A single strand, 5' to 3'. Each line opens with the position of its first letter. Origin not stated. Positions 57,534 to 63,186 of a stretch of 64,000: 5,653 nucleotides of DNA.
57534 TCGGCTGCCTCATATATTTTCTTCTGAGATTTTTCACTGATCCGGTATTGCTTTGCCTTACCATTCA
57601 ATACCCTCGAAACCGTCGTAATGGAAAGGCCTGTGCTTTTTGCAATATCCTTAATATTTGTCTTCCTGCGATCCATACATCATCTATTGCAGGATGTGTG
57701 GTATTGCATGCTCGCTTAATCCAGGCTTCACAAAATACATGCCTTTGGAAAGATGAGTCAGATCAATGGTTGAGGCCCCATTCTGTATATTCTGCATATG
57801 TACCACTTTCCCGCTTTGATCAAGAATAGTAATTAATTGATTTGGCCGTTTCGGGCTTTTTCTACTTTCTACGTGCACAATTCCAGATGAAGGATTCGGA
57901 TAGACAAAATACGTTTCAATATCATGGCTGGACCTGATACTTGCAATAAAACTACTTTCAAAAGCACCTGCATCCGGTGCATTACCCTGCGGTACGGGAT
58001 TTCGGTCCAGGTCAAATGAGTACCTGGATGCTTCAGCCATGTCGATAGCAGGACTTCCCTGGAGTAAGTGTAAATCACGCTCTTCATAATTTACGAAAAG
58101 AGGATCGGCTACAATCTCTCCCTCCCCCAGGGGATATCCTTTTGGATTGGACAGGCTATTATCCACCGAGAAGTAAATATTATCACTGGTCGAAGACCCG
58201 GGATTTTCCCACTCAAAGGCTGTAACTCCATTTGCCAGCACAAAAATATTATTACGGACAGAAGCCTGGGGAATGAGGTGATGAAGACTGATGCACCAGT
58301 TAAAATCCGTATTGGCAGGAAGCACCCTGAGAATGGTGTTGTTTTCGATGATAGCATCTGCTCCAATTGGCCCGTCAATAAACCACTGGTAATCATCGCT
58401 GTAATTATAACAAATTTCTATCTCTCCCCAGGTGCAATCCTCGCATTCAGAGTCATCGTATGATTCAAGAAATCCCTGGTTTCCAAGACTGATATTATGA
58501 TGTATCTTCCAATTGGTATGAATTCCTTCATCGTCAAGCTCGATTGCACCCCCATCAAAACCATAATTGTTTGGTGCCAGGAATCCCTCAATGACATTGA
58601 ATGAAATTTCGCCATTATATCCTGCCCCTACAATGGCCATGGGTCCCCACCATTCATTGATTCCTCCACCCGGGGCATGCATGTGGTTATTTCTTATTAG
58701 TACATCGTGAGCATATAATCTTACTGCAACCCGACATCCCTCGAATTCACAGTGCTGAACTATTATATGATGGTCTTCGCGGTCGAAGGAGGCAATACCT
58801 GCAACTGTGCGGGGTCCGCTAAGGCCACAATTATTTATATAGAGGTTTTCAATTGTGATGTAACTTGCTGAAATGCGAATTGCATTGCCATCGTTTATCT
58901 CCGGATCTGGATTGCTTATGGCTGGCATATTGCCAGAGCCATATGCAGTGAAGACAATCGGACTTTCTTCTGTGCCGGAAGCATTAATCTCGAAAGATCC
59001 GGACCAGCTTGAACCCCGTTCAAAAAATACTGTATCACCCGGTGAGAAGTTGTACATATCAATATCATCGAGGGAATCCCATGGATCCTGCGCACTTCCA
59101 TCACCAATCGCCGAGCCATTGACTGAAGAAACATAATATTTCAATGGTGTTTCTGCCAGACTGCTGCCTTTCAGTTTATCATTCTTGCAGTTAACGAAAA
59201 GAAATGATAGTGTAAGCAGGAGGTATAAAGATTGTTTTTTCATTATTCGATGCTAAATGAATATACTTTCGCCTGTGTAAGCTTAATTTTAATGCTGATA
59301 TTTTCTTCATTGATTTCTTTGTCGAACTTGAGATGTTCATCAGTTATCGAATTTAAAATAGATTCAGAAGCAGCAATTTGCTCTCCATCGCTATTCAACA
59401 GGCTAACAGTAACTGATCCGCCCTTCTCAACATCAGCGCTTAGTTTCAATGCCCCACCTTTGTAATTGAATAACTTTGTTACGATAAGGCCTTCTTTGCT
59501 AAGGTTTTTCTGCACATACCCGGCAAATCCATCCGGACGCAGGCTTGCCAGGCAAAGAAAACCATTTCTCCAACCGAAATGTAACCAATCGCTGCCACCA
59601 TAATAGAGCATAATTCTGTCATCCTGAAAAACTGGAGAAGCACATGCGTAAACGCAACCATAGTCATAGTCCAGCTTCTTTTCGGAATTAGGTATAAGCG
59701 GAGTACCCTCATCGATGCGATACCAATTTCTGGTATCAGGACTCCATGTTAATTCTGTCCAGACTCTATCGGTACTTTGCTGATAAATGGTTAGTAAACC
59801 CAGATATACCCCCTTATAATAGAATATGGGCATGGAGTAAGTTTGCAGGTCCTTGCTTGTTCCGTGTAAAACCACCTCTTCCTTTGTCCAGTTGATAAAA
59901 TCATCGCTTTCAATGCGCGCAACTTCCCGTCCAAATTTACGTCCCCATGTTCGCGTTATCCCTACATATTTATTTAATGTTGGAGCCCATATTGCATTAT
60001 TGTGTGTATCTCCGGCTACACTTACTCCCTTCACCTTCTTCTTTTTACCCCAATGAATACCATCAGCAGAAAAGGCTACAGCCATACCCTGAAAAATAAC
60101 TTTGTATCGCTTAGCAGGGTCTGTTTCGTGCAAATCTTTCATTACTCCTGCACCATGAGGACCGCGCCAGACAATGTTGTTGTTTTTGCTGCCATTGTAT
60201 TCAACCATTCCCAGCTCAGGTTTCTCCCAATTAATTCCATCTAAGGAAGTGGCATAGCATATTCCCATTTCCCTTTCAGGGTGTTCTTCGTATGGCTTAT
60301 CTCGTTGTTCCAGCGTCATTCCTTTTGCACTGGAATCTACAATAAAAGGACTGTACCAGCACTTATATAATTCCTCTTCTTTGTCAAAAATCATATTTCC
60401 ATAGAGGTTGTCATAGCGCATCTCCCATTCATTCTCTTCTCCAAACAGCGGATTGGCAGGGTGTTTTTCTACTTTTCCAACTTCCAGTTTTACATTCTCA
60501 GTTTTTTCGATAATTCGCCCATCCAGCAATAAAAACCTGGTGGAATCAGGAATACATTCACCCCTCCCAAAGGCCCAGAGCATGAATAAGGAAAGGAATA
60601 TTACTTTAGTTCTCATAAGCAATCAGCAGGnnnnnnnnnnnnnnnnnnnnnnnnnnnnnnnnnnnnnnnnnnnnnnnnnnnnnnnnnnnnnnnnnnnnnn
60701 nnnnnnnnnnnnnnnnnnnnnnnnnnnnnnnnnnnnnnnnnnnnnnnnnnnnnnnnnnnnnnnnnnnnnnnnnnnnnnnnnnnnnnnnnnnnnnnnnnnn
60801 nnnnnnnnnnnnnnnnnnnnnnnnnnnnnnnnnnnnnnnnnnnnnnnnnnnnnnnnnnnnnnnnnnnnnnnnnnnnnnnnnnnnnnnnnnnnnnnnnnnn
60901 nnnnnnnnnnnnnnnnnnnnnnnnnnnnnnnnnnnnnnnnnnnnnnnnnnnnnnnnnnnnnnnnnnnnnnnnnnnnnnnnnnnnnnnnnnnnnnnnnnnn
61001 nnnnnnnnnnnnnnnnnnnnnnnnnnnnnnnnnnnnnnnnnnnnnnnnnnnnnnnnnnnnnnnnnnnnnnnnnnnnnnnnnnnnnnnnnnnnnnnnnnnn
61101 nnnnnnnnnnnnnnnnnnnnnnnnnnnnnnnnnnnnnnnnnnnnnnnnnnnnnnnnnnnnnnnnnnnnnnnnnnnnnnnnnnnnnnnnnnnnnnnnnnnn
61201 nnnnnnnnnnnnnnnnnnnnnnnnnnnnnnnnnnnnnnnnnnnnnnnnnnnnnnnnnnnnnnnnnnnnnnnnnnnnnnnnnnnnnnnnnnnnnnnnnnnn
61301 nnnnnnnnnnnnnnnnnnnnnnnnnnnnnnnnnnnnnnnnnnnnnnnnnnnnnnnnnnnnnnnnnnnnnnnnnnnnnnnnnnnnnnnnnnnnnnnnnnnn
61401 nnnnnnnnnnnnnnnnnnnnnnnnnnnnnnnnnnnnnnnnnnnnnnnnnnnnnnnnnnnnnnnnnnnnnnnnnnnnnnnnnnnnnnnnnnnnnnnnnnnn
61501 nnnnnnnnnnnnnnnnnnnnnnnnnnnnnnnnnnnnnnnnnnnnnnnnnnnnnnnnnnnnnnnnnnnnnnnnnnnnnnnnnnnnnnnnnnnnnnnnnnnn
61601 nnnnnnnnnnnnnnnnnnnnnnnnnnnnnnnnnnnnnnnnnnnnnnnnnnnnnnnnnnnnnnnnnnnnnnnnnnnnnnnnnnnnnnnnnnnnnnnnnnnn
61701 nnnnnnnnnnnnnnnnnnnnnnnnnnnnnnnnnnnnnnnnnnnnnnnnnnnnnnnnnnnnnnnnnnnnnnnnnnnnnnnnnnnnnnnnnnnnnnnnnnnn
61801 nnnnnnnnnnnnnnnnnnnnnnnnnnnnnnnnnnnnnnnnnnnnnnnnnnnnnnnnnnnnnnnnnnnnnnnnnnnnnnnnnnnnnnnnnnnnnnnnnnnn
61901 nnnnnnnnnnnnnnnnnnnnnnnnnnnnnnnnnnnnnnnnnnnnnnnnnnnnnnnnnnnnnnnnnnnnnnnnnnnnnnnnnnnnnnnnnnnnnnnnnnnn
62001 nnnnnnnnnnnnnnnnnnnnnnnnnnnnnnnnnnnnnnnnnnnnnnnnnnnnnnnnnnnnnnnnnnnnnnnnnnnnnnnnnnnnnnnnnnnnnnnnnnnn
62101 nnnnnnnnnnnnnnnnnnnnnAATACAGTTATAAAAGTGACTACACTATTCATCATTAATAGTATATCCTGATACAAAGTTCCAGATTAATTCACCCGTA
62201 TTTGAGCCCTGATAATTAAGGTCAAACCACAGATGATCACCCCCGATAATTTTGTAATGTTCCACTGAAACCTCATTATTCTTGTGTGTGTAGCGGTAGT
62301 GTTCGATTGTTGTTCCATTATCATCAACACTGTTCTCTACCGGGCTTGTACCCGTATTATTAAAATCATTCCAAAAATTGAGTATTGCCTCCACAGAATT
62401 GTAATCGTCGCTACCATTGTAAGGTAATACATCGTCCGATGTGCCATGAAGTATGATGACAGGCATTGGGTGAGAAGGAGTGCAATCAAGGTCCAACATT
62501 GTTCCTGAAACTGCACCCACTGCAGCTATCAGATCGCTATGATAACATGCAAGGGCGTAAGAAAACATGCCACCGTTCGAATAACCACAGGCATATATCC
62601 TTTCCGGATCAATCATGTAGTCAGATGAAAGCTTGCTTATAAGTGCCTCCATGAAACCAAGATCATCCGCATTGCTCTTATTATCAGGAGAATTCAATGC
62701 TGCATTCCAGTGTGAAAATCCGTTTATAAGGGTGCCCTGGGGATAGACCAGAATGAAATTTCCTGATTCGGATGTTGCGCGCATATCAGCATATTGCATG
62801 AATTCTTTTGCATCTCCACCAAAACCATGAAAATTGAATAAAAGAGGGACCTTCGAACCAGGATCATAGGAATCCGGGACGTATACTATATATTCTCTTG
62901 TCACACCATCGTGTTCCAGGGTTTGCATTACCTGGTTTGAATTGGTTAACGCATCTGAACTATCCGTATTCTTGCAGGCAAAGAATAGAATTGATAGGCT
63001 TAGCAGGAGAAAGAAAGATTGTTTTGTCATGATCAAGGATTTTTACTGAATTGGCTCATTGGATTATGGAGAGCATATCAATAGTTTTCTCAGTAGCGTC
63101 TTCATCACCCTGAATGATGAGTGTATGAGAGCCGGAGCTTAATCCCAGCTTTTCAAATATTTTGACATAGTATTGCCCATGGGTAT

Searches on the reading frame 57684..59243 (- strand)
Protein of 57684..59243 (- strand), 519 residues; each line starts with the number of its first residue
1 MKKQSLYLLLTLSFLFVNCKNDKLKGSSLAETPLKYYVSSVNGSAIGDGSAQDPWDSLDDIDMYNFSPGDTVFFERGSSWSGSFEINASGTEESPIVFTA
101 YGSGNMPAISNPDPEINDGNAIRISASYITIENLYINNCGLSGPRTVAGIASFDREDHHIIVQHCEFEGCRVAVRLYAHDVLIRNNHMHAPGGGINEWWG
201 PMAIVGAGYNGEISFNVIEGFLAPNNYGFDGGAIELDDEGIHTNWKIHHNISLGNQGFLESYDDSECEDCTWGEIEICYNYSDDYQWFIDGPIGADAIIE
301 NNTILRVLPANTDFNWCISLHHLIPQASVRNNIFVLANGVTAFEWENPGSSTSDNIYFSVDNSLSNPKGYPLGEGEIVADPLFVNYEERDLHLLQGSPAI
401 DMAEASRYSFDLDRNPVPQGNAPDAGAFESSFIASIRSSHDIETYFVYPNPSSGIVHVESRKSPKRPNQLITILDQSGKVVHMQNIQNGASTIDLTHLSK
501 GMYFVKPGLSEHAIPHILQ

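Call 51: search_protein_families(library=ncbifam, proteins=[window:57684-59243:-], max_evalue=0.00001)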
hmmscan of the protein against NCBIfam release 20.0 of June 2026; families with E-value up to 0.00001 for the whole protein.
window:57684-59243:- (519 aa): 5 families
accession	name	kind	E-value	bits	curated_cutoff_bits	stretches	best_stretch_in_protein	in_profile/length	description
TIGR04183.1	Por_Secre_tail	domain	2.3e-10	40.3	23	1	447-506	1-57/72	T9SS type A sorting domain-containing protein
NF047897.1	LctobiosidLnbX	equivalog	1.1e-07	30.1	2500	1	32-104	42-119/1498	lacto-N-biosidase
NF041518.1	choice_anch_Q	domain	1.4e-07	31.6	25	1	391-430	17-57/58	choice-of-anchor Q domain-containing protein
NF038113.1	T9SSA_dep_M36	equivalog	6.1e-07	28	885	1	441-506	790-854/869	T9SS-dependent M36 family metallopeptidase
TIGR04247.1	NosD_copper_fam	subfamily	1.4e-06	27.2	300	1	118-190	46-117/377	nitrous oxide reductase family maturation protein NosD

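Call 81: search_protein_families(library=pfam, proteins=[window:57684-59243:-], max_evalue=0.0001)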
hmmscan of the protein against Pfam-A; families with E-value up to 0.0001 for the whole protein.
window:57684-59243:- (519 aa): 1 family
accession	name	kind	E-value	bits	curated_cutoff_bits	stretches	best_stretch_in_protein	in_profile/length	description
PF18962.6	Por_Secre_tail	-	7.4e-13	49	27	1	447-506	1-61/75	Secretion system C-terminal sorting domain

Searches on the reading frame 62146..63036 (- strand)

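Call 51: search_protein_families(library=ncbifam, proteins=[window:62146-63036:-], max_evalue=0.00001)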
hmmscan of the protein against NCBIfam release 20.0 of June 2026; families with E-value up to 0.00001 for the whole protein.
window:62146-63036:- (296 aa): 3 families
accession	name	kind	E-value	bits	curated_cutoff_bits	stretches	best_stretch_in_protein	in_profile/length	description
NF050058.1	e_dPHAscl_type1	hypoth_equivalog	7.1e-47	160.2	150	1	42-275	3-256/276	extracellular catalytic domain type 1 short-chain-length polyhydroxyalkanoate depolymerase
TIGR01840.1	esterase_phb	subfamily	1.3e-14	54.2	107.85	1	50-184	2-134/213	PHB depolymerase family esterase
NF050059.1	e_dPHAscl_type2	hypoth_equivalog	7.1e-08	32.2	280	0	27-102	184-264/305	extracellular catalytic domain type 2 short-chain-length polyhydroxyalkanoate depolymerase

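Call 81: search_protein_families(library=pfam, proteins=[window:62146-63036:-], max_evalue=0.0001)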
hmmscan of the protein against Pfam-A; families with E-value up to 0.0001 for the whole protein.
window:62146-63036:- (296 aa): 5 families
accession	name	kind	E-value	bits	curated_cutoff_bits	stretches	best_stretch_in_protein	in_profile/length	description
PF02230.22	Abhydrolase_2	-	4.6e-07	30.3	23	1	69-224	20-188/217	Phospholipase/Carboxylesterase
PF10503.15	Esterase_PHB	-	1.4e-06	28.1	23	1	49-180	3-132/219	Esterase PHB depolymerase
PF00326.27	Peptidase_S9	-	1e-05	25.6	22.6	0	130-180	49-99/213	Prolyl oligopeptidase family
PF00756.26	Esterase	-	1.1e-05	25.8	22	1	48-179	9-149/251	Putative esterase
PF01738.24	DLH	-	4.4e-05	23.6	21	1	129-208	81-161/217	Dienelactone hydrolase family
